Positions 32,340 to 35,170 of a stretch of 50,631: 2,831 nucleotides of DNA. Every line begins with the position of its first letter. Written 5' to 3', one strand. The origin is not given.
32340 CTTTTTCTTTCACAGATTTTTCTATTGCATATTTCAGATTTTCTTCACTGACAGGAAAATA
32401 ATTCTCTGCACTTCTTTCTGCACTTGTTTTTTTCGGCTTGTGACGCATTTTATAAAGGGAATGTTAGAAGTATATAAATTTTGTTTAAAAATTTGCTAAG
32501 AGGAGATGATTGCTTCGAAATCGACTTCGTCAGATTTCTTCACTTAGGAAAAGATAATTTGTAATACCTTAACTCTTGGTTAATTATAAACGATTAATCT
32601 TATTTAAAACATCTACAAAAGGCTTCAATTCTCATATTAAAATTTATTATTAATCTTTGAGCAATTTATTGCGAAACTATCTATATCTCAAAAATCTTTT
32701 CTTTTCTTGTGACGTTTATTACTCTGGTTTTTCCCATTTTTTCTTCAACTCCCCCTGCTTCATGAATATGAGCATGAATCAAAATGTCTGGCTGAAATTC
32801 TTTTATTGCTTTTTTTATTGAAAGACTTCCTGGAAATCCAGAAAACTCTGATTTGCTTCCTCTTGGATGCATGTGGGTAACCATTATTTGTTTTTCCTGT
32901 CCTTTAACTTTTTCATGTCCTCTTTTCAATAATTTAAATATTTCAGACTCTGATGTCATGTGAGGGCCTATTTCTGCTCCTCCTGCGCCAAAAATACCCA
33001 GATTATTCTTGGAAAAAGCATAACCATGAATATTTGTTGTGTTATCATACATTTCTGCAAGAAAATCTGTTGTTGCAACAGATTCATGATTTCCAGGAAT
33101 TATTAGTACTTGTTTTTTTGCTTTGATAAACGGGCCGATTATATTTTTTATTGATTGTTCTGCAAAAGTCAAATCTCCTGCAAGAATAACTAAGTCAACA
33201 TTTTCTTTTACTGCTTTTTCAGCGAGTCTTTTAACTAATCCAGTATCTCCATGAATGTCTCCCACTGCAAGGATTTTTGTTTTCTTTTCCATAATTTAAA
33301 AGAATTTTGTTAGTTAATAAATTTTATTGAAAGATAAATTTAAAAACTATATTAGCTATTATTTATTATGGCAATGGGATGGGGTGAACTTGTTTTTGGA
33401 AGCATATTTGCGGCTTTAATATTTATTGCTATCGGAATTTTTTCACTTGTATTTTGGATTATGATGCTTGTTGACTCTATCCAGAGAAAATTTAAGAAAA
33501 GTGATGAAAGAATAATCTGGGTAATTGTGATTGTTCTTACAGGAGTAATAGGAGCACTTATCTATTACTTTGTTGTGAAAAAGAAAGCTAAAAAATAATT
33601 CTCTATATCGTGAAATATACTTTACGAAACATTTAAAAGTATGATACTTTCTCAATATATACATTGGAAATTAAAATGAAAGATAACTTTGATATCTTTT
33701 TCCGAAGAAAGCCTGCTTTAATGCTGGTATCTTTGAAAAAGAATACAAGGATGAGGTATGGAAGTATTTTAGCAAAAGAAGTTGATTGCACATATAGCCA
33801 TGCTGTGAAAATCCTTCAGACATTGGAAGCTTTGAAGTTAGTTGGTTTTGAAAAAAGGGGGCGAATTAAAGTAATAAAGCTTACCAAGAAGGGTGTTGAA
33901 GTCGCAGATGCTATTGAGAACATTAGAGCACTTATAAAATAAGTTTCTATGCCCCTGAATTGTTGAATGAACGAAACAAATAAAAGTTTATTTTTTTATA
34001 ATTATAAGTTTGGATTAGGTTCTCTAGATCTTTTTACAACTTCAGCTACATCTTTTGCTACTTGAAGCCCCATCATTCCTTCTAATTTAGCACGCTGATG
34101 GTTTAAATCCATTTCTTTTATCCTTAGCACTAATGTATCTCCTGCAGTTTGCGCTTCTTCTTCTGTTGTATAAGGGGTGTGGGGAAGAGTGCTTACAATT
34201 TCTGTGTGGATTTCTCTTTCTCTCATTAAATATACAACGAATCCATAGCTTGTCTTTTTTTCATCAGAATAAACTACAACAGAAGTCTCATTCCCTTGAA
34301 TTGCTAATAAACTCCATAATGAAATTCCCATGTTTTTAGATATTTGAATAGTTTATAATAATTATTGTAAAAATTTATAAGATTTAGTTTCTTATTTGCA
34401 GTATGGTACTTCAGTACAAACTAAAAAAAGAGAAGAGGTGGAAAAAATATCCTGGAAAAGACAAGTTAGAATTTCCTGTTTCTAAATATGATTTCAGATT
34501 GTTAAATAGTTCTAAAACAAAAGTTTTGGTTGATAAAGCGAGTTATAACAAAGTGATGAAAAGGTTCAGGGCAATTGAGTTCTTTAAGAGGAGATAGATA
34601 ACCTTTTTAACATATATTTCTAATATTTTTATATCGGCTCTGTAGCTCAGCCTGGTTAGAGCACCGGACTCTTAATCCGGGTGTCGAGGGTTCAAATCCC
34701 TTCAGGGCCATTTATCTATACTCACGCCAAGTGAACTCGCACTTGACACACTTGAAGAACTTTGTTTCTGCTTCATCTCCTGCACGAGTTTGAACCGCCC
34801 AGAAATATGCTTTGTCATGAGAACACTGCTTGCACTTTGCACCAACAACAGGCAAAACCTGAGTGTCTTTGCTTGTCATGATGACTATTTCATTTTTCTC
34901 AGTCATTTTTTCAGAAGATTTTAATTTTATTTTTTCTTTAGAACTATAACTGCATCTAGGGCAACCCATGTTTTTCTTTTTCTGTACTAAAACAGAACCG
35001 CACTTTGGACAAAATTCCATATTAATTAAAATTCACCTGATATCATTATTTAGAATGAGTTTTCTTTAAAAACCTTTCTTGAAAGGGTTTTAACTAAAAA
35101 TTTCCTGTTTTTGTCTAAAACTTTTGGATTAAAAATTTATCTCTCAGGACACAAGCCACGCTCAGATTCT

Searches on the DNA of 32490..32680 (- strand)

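Call 70: search_dna_similar(query=window:32490-32680:-, collection=plasmids, mode=distant, max_evalue=0.01, max_rows=10)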
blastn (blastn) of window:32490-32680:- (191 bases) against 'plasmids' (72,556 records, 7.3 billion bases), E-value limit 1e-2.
No match.

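Call 71: search_dna_similar(query=window:32490-32680:-, collection=phages, mode=distant, max_evalue=0.01, max_rows=10)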
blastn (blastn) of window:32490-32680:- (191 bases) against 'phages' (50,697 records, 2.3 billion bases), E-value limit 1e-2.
No match.

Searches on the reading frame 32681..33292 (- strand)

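Call 10: search_protein_families(library=pfam, proteins=[window:32681-33292:-])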
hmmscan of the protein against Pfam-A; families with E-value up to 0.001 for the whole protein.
window:32681-33292:- (203 aa): 3 families
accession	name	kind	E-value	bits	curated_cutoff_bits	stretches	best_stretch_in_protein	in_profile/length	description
PF00149.33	Metallophos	-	1.8e-17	64.8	21.5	1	6-178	2-190/191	Calcineurin-like phosphoesterase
PF12850.12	Metallophos_2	-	3.1e-12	47.2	27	1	6-193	2-131/154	Calcineurin-like phosphoesterase superfamily domain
PF14582.11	Metallophos_3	-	1.9e-08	34.4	28.2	1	4-45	5-46/259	Metallophosphoesterase, calcineurin superfamily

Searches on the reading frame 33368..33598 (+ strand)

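Call 65: search_protein_families(library=pfam, proteins=[window:33368-33598:+], max_evalue=0.01)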
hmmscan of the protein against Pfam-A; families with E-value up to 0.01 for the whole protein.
window:33368-33598:+ (76 aa): 6 families
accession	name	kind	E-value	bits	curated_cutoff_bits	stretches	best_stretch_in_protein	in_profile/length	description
PF13396.11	PLDc_N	-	1.2e-07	32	23.3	1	28-69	1-40/42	Phospholipase_D-nuclease N-terminal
PF19529.4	DUF6057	-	0.00049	19.6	29.8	1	7-71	147-211/569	Family of unknown function (DUF6057)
PF01545.26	Cation_efflux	-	0.0035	17.6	26.6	1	11-75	70-129/198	Cation efflux family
PF11028.14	TMEM260-like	-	0.0042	17.3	24.2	1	16-69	48-99/179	Protein O-mannosyl-transferase TMEM260-like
PF13664.11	DUF4149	-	0.0085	16.8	24.6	1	15-75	34-94/102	Domain of unknown function (DUF4149)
PF13886.12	TM7S3_TM198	-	0.0095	16.1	29.2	1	2-70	6-73/199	TM7S3/TM198-like domain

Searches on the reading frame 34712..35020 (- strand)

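Call 65: search_protein_families(library=pfam, proteins=[window:34712-35020:-], max_evalue=0.01)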
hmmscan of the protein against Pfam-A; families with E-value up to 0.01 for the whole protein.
window:34712-35020:- (102 aa): 5 families
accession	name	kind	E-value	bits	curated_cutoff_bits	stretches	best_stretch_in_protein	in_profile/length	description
PF01096.23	Zn_ribbon_TFIIS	-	1.6e-15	57.1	21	1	61-99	1-39/39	Transcription factor S-II (TFIIS)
PF11792.14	Baculo_LEF5_C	-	2.1e-05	24.5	24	1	62-95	9-41/42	Baculoviridae late expression factor 5 C-terminal domain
PF02150.21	Zn_ribbon_RPB9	-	5.7e-05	23.3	25.2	1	1-26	1-30/36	RNA polymerases M/15 Kd subunit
PF06677.18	Auto_anti-p27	-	0.0013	19.2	24.1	1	3-23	17-39/40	Sjogren's syndrome/scleroderma autoantigen 1 (Autoantigen p27)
PF08274.17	Zn_Ribbon_YjdM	-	0.0045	17.4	30.8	0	4-25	5-27/30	PhnA Zinc-Ribbon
